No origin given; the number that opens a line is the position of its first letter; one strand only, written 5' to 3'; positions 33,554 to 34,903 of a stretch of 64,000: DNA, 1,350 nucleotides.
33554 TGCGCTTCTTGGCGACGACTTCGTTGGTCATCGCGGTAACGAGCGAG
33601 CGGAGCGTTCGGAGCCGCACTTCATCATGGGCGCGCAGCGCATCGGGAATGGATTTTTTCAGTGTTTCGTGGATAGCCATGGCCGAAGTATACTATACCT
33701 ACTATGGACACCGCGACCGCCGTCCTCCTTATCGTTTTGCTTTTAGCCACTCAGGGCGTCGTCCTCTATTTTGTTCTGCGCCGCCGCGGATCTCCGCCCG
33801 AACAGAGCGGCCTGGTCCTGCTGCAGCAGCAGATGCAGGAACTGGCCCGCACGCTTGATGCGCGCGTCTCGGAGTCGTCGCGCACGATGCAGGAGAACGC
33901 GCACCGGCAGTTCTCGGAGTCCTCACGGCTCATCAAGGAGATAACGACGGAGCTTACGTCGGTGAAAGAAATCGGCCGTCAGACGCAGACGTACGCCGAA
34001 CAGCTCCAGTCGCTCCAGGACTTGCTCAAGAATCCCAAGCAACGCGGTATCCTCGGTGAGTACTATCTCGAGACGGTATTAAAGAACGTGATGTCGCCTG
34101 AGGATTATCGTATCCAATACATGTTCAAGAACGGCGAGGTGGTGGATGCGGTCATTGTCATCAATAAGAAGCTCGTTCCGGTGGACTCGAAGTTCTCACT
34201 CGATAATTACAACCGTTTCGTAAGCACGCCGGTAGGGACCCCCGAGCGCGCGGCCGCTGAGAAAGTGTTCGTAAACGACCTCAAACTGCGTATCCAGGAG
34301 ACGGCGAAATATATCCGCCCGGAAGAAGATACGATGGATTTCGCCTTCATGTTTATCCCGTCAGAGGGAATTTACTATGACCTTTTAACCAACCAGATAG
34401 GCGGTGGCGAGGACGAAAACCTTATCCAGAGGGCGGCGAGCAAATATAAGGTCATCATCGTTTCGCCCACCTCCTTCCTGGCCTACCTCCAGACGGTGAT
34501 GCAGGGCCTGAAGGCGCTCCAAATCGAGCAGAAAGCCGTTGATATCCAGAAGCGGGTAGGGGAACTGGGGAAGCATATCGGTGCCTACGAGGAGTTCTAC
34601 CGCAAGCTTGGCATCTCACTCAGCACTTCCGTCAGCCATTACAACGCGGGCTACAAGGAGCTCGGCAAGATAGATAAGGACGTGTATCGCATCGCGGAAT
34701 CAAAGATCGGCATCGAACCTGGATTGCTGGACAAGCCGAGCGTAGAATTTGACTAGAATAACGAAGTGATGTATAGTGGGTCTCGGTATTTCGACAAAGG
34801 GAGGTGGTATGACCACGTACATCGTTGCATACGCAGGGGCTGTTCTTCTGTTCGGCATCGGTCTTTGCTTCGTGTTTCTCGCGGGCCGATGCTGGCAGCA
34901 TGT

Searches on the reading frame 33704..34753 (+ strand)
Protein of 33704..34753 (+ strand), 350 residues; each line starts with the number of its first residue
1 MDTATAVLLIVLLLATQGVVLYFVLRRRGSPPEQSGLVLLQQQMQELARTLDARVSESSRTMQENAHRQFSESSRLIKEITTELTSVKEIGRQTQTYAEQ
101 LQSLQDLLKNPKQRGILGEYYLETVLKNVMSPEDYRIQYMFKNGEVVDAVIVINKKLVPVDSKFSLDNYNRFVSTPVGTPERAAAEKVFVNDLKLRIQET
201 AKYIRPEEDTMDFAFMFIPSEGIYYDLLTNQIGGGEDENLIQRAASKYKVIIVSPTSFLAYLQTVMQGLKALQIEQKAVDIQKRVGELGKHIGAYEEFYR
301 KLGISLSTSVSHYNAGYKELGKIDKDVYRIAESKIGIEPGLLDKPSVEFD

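Call 20: find_encoding_contigs(protein=window:33704-34753:+, flank=10000, max_places=8)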
Protein window:33704-34753:+ (350 aa): 13 contigs read that carry it; 8 places shown.
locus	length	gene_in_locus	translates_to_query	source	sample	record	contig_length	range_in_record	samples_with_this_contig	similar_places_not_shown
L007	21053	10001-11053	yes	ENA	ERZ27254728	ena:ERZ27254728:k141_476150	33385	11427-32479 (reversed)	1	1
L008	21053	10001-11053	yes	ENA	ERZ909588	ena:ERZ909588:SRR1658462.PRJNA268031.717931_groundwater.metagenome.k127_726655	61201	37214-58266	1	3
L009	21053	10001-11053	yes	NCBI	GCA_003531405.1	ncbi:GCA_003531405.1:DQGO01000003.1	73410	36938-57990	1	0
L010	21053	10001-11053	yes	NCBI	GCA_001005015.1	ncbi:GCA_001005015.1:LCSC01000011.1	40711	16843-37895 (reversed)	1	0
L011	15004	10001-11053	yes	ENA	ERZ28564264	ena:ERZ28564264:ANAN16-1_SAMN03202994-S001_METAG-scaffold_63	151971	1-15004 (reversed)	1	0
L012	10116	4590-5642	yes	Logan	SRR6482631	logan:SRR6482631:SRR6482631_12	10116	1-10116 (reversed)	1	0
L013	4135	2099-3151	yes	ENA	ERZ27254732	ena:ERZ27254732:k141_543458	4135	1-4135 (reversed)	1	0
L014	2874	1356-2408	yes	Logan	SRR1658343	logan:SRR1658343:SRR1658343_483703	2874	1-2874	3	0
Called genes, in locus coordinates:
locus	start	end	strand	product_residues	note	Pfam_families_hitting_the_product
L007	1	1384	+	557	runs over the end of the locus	PF03717:PBP_dimer, PF00905:Transpeptidase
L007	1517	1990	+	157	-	PF03449:GreA_GreB_N, PF01272:GreA_GreB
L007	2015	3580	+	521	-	PF01921:tRNA-synt_1f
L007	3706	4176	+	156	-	PF02381:MraZ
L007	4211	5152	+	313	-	PF01795:Methyltransf_5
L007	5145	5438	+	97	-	-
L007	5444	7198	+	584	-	PF00905:Transpeptidase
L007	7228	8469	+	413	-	PF08245:Mur_ligase_M, PF02875:Mur_ligase_C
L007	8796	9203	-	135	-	-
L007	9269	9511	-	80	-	-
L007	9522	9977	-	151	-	PF09424:YqeY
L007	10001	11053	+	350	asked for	PF02646:RmuC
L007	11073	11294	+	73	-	-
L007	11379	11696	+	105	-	PF00829:Ribosomal_L21p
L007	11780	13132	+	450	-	PF00270:DEAD, PF04851:ResIII (weak), PF00271:Helicase_C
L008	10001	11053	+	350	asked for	PF02646:RmuC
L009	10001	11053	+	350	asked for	PF02646:RmuC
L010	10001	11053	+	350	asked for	PF02646:RmuC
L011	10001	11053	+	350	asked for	PF02646:RmuC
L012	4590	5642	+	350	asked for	PF02646:RmuC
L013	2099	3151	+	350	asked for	PF02646:RmuC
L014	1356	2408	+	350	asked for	PF02646:RmuC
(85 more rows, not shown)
